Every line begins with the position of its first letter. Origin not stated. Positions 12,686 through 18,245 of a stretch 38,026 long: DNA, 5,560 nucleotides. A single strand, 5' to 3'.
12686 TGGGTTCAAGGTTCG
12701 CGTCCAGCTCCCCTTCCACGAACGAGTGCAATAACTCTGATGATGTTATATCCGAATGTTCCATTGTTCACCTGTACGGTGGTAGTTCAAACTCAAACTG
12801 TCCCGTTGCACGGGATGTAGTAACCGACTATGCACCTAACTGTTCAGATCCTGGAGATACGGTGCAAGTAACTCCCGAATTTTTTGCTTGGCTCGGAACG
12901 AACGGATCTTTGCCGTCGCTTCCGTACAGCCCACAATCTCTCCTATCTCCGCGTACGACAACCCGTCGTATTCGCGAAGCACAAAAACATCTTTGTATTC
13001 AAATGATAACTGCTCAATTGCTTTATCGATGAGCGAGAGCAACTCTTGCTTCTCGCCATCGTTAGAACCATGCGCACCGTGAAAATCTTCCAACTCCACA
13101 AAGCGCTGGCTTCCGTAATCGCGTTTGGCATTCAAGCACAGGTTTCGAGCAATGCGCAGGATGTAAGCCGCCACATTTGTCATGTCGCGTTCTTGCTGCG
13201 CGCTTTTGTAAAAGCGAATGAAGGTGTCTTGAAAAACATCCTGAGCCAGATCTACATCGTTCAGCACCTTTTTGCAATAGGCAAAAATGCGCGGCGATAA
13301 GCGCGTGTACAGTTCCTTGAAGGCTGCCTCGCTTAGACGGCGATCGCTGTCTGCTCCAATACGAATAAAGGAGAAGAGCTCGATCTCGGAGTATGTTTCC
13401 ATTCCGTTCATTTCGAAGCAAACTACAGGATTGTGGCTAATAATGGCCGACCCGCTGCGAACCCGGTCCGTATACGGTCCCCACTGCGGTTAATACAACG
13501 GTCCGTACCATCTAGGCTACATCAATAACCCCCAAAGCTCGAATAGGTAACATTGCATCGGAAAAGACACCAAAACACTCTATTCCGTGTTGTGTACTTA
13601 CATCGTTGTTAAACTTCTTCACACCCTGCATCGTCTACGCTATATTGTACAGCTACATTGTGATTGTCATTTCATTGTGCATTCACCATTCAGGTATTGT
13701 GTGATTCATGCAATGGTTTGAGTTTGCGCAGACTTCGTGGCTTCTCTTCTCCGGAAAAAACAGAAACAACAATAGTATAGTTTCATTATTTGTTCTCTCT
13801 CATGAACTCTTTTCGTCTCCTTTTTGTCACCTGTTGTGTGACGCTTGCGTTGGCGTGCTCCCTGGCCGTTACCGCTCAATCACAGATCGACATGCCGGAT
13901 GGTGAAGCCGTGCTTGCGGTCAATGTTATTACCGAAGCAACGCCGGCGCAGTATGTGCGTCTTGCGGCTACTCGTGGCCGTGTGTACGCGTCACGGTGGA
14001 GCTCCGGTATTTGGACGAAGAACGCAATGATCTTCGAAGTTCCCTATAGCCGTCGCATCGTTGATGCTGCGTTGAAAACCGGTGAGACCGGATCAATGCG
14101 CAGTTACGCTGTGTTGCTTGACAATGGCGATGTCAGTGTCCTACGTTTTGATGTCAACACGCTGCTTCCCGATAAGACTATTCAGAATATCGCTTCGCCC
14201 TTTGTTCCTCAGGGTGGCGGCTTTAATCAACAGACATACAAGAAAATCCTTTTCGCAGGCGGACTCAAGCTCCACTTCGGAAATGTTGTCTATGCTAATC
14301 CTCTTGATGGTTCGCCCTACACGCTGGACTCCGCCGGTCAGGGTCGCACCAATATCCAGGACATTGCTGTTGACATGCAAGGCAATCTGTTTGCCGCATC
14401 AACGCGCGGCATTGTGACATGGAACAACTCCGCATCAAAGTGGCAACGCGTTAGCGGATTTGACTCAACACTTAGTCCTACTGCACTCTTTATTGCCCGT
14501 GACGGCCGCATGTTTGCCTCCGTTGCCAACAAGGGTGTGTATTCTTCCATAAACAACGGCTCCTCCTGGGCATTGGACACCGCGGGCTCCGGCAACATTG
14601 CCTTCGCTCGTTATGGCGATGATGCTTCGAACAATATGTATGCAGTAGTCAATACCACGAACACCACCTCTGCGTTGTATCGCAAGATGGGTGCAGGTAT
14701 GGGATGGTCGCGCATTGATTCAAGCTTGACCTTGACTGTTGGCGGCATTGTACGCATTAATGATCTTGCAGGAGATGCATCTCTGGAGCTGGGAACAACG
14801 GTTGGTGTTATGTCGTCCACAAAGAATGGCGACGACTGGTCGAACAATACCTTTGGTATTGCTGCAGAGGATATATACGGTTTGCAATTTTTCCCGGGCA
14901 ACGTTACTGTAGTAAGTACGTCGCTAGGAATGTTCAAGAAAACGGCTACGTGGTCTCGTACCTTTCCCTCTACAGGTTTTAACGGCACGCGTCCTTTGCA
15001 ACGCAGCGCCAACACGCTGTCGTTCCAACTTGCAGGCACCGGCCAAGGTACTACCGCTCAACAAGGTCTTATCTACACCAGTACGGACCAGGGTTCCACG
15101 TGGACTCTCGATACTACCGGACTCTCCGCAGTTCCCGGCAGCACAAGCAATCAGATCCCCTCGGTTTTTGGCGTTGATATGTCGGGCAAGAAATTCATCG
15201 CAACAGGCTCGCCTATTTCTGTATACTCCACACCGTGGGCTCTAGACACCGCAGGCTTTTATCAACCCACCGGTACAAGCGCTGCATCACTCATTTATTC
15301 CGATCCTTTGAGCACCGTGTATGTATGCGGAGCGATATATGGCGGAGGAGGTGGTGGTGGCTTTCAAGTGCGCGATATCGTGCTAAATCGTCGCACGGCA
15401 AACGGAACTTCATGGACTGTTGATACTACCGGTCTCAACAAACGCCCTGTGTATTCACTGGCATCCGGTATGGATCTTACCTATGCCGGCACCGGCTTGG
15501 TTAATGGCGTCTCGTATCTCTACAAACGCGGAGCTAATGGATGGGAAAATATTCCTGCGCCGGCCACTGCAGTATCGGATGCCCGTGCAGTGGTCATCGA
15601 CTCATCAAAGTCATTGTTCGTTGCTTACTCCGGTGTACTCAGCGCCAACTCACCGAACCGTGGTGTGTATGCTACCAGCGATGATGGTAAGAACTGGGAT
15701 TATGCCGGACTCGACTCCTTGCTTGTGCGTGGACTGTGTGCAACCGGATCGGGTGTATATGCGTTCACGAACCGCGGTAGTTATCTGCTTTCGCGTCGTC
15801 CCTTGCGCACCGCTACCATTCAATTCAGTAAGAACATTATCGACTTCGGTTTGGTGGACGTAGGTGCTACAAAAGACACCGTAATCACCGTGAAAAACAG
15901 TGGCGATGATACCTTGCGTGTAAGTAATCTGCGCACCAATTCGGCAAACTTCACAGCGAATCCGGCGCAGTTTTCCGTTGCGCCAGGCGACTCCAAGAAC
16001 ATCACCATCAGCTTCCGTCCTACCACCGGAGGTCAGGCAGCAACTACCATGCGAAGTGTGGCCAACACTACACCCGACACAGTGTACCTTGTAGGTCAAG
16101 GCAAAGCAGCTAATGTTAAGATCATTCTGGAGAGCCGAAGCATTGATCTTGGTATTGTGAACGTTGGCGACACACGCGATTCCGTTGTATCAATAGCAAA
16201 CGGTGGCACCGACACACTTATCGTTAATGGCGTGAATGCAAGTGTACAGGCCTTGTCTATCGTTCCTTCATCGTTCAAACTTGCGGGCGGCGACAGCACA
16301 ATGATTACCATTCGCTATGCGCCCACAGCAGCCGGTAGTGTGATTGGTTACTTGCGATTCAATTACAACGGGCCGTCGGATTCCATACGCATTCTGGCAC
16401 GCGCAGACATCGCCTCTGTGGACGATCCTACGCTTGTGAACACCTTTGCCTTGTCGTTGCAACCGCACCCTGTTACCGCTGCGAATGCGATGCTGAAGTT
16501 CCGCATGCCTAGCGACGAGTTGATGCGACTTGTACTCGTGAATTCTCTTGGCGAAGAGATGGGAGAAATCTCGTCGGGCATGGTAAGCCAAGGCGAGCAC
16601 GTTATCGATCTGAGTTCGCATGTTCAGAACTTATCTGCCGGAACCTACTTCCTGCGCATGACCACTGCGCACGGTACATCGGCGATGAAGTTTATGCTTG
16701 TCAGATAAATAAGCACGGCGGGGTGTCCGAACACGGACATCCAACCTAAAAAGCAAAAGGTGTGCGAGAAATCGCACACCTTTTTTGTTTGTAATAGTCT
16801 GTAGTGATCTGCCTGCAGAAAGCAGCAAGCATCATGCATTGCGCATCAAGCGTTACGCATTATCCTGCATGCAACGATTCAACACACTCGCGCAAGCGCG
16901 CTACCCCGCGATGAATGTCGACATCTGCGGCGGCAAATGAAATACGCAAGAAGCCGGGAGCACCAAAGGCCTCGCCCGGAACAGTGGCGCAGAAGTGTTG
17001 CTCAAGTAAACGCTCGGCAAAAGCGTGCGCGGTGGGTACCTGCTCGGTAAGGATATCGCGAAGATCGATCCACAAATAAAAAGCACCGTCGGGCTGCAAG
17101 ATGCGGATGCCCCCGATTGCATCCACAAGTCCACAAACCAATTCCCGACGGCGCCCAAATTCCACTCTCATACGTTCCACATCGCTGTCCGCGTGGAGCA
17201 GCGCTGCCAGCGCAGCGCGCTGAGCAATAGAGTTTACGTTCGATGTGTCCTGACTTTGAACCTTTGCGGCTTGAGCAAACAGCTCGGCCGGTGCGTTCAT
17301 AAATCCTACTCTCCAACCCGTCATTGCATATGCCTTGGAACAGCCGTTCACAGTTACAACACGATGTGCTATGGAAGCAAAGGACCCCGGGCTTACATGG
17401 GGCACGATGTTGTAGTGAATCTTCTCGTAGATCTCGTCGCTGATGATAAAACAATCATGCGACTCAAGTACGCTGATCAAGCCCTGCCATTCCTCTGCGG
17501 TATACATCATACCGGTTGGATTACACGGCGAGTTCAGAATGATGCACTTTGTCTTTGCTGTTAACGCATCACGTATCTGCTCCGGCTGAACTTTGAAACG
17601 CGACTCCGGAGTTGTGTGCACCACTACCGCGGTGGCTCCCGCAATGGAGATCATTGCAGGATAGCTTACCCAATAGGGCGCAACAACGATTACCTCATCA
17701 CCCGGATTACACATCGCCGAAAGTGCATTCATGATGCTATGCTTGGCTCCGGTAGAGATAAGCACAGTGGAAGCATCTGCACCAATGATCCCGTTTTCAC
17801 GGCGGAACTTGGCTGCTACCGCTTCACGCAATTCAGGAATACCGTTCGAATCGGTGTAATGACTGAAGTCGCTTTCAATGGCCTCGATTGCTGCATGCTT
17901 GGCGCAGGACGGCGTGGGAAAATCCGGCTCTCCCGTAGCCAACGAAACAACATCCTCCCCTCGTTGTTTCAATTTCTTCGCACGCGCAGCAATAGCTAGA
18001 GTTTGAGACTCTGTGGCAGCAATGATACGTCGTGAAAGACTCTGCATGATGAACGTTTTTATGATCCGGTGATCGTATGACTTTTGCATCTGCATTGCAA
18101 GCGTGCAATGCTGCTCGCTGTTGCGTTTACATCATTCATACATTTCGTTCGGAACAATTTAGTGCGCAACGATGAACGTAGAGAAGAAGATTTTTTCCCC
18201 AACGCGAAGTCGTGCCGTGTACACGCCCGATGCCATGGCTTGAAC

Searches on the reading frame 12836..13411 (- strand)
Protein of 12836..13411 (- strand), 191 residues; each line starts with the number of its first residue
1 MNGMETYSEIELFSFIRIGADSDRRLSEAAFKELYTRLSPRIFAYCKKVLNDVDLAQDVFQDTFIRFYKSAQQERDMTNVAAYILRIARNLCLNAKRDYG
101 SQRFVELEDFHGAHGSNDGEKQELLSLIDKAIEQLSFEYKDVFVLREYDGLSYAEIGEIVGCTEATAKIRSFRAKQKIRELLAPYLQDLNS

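Call 69: search_protein_families(library=pfam, proteins=[window:12836-13411:-], max_evalue=0.00001)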
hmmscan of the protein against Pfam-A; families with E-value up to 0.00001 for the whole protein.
window:12836-13411:- (191 aa): 3 families
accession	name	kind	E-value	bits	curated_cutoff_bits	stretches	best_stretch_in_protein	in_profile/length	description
PF08281.18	Sigma70_r4_2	-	7.5e-15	54.8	25.7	1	127-178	3-54/54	Sigma-70, region 4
PF04542.20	Sigma70_r2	-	6e-14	52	24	1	34-99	1-68/71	Sigma-70 region 2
PF04545.22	Sigma70_r4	-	1e-08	35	24.1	1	131-180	1-50/50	Sigma-70, region 4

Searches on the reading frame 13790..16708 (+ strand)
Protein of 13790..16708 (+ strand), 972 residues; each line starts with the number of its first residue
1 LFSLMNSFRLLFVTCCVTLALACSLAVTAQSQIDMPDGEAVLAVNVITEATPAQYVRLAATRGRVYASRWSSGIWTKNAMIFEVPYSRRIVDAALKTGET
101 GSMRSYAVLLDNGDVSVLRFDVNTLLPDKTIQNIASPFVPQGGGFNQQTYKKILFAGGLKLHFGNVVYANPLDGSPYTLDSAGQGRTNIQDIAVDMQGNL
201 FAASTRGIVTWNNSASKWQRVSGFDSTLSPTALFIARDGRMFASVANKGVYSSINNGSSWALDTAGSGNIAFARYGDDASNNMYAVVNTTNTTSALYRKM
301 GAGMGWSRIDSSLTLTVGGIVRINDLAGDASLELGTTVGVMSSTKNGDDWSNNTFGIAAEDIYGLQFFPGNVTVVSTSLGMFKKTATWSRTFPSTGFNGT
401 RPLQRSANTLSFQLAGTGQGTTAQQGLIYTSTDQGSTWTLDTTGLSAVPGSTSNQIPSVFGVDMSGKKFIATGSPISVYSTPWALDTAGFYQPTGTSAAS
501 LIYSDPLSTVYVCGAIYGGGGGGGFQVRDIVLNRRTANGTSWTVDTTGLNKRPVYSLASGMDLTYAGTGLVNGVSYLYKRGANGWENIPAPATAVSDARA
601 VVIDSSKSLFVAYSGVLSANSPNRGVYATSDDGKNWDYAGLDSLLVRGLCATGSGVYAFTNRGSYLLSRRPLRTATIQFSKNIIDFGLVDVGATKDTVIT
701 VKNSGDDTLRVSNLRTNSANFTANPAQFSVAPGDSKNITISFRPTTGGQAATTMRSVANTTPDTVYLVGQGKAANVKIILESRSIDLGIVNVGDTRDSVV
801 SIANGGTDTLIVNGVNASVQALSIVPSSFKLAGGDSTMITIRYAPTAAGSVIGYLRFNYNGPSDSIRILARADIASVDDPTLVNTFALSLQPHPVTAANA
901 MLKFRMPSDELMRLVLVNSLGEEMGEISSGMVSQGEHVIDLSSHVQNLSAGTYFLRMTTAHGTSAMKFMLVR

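Call 69: search_protein_families(library=pfam, proteins=[window:13790-16708:+], max_evalue=0.00001)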
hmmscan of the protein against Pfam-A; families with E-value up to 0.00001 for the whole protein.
window:13790-16708:+ (972 aa): 7 families
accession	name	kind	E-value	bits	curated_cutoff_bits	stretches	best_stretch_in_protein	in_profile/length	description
PF22544.2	HYDIN_VesB_CFA65-like_Ig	-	3e-26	92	25.5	2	675-769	1-97/100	HYDIN/CFA65/VesB-like, Ig-like domain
PF15780.11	ASH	-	2e-20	73.2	27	2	681-759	11-91/98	Abnormal spindle-like microcephaly-assoc'd, ASPM-SPD-2-Hydin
PF07610.17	DUF1573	-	3.1e-15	56.4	26.1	1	677-771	1-96/98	Protein of unknown function (DUF1573)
PF22073.2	Cep192_D4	-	3.2e-09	37.4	35.5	1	676-771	3-111/112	Cep192 domain 4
PF12371.14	TMEM131_like_N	-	1.6e-07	31.8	28.8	0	682-754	6-80/84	Transmembrane protein 131-like N-terminal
PF24507.1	Ig_CFAP65_4th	-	6.1e-06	27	27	0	701-770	4-75/76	CFAP65, fourth Ig-like domain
PF22067.2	Cep192_D3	-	6.6e-06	26.6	27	0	690-747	14-72/99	Cep192 domain 3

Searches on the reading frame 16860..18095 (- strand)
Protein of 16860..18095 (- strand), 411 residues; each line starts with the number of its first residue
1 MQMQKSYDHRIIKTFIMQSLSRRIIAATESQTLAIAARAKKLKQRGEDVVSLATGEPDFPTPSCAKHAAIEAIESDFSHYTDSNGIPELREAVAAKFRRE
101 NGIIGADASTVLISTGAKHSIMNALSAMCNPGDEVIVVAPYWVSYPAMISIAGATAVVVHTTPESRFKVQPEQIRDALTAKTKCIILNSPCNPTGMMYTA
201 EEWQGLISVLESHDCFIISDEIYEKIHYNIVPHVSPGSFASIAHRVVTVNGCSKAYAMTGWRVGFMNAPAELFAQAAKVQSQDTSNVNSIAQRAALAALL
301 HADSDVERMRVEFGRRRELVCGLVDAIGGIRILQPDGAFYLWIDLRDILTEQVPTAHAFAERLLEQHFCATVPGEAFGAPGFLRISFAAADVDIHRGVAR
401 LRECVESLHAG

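Call 69: search_protein_families(library=pfam, proteins=[window:16860-18095:-], max_evalue=0.00001)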
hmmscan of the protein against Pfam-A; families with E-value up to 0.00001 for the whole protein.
window:16860-18095:- (411 aa): 2 families
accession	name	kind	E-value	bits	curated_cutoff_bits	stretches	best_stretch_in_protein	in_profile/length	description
PF00155.27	Aminotran_1_2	-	9.2e-76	255.8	19.7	1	48-391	2-351/361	Aminotransferase class I and II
PF01041.23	DegT_DnrJ_EryC1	-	8.2e-08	32.3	19.8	1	111-187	45-118/360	DegT/DnrJ/EryC1/StrS aminotransferase family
